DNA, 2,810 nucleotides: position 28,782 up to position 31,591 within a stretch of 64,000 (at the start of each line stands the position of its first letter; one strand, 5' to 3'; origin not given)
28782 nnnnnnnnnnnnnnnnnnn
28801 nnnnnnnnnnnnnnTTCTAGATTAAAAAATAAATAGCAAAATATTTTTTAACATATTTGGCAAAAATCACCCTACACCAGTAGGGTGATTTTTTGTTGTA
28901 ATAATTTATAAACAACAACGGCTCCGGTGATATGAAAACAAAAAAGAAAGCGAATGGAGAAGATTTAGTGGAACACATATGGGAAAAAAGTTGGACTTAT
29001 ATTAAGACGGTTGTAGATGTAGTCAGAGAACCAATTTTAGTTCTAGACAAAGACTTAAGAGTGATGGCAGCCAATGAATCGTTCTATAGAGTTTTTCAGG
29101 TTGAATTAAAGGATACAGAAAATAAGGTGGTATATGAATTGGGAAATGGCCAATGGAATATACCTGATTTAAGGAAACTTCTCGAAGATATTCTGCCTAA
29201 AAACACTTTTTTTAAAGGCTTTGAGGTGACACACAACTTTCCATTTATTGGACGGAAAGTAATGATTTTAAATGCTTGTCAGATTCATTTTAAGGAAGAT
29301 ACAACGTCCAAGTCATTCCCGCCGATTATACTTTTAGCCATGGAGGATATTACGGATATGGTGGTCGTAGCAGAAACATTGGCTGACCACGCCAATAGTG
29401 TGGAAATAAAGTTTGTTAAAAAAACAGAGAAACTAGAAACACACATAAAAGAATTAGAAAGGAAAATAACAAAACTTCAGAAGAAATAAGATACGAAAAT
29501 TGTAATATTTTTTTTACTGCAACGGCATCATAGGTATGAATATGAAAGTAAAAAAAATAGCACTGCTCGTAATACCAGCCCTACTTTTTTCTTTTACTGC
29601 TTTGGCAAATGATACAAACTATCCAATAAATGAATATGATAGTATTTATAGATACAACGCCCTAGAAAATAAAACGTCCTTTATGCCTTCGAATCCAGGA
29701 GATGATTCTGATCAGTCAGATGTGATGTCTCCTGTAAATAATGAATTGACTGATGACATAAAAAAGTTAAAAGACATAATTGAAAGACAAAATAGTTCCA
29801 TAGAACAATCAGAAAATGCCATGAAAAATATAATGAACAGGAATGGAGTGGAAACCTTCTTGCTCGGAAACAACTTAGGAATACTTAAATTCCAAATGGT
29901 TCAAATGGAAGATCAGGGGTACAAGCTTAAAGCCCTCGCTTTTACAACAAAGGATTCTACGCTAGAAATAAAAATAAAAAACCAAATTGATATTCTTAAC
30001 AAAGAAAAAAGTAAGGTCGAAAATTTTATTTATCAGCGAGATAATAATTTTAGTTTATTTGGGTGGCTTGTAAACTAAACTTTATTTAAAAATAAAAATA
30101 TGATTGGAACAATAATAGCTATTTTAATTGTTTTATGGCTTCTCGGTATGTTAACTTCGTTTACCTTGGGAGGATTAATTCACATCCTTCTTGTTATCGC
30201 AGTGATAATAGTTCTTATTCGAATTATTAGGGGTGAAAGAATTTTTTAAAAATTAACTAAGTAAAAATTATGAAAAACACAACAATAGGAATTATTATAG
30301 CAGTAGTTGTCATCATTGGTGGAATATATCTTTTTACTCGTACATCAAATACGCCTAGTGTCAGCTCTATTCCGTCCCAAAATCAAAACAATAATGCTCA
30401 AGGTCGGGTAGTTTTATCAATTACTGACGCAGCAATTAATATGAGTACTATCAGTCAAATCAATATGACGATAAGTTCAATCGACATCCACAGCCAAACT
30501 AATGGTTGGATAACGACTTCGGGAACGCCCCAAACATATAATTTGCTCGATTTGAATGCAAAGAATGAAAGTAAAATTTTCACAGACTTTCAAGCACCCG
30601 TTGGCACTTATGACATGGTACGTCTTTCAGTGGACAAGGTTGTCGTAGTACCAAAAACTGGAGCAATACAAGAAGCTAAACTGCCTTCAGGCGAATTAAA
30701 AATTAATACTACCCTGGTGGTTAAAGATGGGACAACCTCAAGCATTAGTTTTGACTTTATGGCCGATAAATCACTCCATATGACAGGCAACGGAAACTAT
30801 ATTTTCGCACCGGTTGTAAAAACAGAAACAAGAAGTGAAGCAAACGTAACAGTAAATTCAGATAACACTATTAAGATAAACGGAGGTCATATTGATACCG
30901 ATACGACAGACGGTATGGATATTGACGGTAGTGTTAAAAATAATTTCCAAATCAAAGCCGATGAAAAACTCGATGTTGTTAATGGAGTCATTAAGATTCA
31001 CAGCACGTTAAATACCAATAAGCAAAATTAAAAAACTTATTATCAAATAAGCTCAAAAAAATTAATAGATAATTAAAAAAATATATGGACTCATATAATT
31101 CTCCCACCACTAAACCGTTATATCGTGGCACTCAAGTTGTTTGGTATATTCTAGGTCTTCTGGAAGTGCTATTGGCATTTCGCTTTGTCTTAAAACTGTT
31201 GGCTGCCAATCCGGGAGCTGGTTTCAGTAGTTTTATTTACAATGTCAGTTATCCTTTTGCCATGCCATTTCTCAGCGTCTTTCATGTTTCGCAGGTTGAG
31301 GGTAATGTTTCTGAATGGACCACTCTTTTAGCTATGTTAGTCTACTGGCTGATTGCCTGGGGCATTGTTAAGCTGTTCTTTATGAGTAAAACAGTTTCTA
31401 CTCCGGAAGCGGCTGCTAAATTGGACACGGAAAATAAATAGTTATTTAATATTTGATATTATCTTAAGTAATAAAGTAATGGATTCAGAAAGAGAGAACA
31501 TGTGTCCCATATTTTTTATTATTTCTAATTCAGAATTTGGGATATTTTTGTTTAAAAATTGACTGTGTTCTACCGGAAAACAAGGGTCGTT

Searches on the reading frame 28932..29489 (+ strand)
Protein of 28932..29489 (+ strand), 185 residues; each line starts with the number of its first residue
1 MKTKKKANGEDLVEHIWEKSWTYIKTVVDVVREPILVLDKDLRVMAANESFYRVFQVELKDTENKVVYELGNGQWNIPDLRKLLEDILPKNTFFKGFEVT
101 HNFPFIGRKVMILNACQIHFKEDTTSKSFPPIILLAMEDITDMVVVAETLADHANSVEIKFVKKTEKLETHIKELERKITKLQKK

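Call 38: search_protein_families(library=pfam, proteins=[window:28932-29489:+], max_evalue=0.01)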
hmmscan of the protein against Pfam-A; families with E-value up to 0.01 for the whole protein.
window:28932-29489:+ (185 aa): 3 families
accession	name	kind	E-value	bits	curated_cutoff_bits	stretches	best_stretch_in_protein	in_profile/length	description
PF08448.16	PAS_4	-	6e-05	23.7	23.1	1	29-101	2-73/110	PAS fold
PF13188.13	PAS_8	-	0.0001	22.5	21.8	1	24-78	3-55/65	PAS domain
PF00989.32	PAS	-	0.0069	16.8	22.6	0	26-112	5-89/113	PAS fold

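Call 48: find_encoding_contigs(protein=window:28932-29489:+, flank=5000, max_places=10)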
Protein window:28932-29489:+ (185 aa): 2 contigs read that carry it; 2 places shown.
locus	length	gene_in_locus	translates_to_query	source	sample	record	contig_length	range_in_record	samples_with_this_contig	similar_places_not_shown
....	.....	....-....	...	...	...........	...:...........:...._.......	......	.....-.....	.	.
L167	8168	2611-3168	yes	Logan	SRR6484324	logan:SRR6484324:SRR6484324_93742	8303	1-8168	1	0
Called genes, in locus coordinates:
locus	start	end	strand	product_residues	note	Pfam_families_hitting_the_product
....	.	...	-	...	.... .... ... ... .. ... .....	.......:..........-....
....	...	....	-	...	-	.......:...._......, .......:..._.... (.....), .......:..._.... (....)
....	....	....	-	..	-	-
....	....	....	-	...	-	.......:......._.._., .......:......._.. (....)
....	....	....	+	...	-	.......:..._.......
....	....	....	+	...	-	-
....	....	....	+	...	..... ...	-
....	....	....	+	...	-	-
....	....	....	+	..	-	-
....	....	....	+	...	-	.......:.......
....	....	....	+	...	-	-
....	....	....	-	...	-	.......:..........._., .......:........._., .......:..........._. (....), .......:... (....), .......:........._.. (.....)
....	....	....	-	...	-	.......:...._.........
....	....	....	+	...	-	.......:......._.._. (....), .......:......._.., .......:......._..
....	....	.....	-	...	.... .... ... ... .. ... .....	-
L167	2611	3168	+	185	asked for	-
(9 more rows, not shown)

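Call 51: search_solved_structures(query=window:28932-29489:+, max_evalue=0.01)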
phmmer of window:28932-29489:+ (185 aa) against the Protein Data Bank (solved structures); distinct sequences matched with E-value up to 0.01: 0.
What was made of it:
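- Tried and rejected: No hit (call 51).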

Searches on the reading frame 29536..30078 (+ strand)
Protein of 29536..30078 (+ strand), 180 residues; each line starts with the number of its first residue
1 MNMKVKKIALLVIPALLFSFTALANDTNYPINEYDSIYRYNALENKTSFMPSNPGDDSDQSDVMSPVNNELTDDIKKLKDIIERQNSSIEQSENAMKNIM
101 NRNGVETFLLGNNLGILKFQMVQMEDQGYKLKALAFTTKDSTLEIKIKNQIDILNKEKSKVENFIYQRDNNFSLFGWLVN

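Call 38: search_protein_families(library=pfam, proteins=[window:29536-30078:+], max_evalue=0.01)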
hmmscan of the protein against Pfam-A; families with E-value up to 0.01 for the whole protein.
window:29536-30078:+ (180 aa): 1 family
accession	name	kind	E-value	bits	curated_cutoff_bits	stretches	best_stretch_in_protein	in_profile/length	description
PF16107.10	DUF4825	-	0.0086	16.5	22.7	0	83-127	47-92/99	Domain of unknown function (DUF4825)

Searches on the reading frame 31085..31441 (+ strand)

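Call 38: search_protein_families(library=pfam, proteins=[window:31085-31441:+], max_evalue=0.01)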
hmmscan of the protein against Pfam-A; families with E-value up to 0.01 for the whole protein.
window:31085-31441:+ (118 aa): 1 family
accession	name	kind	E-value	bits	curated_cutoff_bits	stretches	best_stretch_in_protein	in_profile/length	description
PF02325.22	YGGT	-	0.00071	20.4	27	1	22-91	3-67/70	YGGT family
